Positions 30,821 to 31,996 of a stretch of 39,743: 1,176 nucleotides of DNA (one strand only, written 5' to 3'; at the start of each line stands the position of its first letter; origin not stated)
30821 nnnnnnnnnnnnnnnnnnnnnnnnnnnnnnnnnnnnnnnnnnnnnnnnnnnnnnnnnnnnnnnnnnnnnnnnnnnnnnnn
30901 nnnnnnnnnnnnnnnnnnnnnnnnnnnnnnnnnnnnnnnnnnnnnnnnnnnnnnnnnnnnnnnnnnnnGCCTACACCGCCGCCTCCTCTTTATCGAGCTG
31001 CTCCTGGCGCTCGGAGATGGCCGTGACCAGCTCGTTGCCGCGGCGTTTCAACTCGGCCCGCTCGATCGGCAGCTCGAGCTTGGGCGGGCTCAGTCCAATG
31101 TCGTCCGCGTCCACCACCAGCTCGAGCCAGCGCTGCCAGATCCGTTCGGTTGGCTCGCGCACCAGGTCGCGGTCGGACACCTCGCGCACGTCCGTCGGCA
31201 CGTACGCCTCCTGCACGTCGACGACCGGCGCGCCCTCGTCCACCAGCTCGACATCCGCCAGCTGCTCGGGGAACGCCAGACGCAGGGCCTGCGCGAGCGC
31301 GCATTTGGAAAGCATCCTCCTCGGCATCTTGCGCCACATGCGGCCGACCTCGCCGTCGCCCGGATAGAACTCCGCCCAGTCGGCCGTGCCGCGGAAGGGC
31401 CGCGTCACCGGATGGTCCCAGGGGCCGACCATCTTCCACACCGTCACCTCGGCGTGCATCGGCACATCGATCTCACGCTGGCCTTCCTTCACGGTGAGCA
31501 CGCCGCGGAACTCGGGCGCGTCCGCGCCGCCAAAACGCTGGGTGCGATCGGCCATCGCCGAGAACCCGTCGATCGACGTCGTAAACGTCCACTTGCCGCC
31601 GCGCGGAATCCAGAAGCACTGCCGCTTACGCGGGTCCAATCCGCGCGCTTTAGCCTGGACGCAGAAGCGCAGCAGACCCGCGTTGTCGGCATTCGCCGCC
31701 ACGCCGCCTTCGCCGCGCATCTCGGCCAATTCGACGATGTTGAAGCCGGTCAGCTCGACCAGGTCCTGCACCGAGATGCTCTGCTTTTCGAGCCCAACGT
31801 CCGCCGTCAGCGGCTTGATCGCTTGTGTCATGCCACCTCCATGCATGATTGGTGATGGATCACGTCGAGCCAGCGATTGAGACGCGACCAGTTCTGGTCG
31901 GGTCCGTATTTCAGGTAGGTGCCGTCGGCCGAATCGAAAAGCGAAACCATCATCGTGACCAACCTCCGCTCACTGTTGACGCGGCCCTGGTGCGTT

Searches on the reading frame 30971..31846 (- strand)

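Call 11: search_protein_families(library=pfam, proteins=[window:30971-31846:-], max_evalue=0.01)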
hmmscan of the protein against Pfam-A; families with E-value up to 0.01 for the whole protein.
window:30971-31846:- (291 aa): 1 family
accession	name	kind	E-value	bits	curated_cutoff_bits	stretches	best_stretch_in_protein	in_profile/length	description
PF03837.19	RecT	-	1.1e-21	77.7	24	1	51-204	17-186/198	RecT family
